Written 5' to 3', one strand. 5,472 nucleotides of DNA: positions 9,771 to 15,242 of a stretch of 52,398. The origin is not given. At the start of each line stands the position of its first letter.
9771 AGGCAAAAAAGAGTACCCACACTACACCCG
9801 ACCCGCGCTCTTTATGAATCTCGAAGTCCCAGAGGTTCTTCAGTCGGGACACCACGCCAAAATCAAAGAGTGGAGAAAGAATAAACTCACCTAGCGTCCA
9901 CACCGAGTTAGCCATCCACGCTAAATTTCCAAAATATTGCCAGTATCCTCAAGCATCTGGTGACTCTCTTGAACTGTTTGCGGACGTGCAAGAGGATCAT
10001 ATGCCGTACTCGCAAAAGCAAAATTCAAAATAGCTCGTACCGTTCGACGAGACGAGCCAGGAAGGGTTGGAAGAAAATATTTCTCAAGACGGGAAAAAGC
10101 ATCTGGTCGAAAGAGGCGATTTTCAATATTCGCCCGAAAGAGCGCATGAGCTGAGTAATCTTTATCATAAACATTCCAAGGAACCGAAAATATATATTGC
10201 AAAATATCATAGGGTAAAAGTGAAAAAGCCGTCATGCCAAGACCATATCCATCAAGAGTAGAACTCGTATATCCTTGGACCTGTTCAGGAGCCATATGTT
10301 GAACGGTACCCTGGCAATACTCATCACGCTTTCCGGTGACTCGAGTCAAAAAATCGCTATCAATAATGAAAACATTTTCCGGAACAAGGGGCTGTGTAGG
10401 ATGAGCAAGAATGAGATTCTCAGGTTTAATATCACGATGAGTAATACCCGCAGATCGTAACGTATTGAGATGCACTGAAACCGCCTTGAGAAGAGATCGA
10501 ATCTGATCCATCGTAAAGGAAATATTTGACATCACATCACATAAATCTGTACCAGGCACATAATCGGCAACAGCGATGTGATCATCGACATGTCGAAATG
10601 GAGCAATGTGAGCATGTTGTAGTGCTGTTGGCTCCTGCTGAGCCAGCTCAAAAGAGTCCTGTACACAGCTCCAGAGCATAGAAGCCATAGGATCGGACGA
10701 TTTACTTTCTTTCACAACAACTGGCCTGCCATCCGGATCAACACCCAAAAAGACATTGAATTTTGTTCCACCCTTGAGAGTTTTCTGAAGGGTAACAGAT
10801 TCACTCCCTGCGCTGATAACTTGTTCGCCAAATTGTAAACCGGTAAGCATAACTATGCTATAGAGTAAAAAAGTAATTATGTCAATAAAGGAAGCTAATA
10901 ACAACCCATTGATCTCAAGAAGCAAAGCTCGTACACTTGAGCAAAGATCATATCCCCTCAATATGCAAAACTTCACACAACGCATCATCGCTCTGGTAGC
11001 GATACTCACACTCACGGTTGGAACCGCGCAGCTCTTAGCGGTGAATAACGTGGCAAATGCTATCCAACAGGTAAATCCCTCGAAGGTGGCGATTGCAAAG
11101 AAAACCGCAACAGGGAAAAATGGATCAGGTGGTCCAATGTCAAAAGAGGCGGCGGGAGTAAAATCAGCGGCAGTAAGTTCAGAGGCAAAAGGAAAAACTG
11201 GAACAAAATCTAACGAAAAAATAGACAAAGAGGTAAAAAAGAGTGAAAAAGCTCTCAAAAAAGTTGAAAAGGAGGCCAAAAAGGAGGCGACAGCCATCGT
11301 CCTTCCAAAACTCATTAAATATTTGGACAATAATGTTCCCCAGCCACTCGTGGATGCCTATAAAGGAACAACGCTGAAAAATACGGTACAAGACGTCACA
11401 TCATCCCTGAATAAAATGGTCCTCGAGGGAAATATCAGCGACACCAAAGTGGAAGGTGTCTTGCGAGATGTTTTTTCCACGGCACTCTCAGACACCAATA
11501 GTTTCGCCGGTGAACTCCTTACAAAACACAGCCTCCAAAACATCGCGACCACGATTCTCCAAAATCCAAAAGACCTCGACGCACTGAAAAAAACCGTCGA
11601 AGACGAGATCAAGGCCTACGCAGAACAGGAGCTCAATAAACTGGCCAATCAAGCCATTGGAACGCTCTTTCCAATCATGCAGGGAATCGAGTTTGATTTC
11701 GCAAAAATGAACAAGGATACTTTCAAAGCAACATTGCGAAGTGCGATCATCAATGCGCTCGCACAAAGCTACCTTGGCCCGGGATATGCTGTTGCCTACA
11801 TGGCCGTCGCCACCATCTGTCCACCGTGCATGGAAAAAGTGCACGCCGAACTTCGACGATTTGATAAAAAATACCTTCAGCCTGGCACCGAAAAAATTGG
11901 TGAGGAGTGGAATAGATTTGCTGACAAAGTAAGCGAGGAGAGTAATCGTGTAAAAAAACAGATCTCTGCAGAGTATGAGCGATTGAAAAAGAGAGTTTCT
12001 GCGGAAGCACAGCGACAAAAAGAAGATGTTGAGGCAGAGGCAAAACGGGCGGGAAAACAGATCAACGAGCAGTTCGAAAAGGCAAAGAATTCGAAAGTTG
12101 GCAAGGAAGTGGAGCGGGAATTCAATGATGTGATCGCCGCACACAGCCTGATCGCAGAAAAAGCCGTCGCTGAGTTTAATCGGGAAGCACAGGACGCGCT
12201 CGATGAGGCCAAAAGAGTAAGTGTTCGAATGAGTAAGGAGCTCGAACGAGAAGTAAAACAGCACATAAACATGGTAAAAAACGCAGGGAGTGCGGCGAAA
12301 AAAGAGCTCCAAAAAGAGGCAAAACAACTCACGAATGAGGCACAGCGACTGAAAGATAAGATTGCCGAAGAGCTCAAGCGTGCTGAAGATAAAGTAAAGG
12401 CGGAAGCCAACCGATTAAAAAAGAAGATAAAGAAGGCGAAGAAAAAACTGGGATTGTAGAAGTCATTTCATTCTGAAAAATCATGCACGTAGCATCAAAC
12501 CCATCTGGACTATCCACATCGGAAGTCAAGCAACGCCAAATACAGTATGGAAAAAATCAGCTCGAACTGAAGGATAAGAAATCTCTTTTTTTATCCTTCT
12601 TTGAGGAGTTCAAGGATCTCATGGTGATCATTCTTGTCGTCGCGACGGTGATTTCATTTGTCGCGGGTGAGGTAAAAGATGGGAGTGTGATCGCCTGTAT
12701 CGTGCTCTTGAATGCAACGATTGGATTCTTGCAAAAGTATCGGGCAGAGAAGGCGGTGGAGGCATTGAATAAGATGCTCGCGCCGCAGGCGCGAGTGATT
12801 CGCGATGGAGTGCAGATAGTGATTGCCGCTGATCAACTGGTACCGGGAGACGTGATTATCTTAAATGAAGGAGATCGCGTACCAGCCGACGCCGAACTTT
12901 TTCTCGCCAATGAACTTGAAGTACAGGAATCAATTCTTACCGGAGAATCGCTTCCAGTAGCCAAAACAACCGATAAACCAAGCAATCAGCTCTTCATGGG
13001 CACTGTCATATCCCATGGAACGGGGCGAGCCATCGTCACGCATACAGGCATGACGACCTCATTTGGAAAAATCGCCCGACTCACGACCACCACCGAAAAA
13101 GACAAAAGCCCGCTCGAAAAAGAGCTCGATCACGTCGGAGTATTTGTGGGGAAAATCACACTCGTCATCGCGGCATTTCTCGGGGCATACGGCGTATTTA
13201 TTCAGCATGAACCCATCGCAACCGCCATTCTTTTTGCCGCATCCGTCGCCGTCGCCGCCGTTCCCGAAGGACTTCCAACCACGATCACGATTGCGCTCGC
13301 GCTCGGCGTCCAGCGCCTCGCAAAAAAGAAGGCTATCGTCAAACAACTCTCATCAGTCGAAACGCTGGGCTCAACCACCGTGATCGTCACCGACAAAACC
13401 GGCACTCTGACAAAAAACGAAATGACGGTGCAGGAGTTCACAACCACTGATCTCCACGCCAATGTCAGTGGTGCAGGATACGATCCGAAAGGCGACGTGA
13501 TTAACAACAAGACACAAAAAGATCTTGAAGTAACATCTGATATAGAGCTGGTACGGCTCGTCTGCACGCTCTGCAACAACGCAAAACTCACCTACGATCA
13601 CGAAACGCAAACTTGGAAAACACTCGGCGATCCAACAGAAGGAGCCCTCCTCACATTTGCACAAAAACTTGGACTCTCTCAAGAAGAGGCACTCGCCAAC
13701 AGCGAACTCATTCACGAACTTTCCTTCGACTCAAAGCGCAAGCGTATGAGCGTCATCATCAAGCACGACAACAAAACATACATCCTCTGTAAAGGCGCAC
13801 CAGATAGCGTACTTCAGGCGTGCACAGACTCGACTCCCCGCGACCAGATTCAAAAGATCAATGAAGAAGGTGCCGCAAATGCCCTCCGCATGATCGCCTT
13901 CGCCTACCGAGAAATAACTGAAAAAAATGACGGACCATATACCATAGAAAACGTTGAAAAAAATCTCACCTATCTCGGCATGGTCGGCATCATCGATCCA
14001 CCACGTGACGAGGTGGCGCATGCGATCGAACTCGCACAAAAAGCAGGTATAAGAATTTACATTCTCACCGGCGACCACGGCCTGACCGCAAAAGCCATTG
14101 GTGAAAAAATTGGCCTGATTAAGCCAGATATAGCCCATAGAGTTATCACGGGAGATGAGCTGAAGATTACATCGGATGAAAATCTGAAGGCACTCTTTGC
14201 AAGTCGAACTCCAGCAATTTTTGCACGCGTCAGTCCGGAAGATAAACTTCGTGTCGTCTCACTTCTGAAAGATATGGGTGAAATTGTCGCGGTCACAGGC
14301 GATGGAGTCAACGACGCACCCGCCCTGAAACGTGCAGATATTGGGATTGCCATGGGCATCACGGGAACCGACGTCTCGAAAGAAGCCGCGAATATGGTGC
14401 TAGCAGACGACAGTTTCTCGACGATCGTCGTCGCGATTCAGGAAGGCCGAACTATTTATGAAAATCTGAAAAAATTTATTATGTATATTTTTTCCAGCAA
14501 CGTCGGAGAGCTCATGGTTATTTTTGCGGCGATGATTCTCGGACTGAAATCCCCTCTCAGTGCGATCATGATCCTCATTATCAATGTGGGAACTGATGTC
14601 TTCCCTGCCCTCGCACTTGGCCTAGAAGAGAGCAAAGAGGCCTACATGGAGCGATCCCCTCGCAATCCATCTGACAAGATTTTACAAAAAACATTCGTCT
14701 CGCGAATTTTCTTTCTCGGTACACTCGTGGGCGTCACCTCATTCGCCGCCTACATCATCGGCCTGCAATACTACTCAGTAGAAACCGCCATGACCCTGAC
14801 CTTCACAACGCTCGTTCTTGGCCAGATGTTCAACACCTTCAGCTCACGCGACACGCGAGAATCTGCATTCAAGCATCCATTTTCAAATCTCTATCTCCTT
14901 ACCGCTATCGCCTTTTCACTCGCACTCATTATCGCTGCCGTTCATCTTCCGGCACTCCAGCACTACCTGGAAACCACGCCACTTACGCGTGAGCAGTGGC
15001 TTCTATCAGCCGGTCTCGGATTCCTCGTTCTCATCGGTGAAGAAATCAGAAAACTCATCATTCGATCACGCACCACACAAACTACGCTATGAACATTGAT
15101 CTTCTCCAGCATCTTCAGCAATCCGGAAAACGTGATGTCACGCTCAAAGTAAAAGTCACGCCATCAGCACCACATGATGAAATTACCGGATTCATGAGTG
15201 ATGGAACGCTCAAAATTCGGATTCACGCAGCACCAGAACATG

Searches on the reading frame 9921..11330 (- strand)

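Call 74: search_protein_families(library=pfam, proteins=[window:9921-11330:-], max_evalue=0.001)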
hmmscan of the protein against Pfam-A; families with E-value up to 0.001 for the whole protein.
window:9921-11330:- (469 aa): 3 families
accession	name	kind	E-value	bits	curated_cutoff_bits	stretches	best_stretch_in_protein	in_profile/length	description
PF00069.31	Pkinase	-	1.1e-15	58.2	31.7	1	237-372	55-191/263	Protein kinase domain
PF17667.7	Pkinase_fungal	-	1.3e-06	27.8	24.1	1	277-352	289-366/387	Fungal protein kinase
PF07714.23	PK_Tyr_Ser-Thr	-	0.00021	21.2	23.1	1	237-369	58-195/258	Protein tyrosine and serine/threonine kinase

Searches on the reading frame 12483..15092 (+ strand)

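Call 74: search_protein_families(library=pfam, proteins=[window:12483-15092:+], max_evalue=0.001)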
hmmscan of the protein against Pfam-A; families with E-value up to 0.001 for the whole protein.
window:12483-15092:+ (869 aa): 5 families
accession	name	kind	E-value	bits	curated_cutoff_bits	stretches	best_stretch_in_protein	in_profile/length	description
PF00122.25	E1-E2_ATPase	-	5e-54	183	28.1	1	97-282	1-181/181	E1-E2 ATPase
PF00689.26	Cation_ATPase_C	-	3.6e-49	167.3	27.3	1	690-859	2-175/175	Cation transporting ATPase, C-terminus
PF13246.12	Cation_ATPase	-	1.5e-26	92.7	21.7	1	362-449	1-90/91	Cation transport ATPase (P-type)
PF00702.32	Hydrolase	-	2.1e-17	64.6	26.4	1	300-619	3-191/191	haloacid dehalogenase-like hydrolase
PF00690.31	Cation_ATPase_N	-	6.7e-16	58.1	20.4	1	5-58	16-69/69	Cation transporter/ATPase, N-terminus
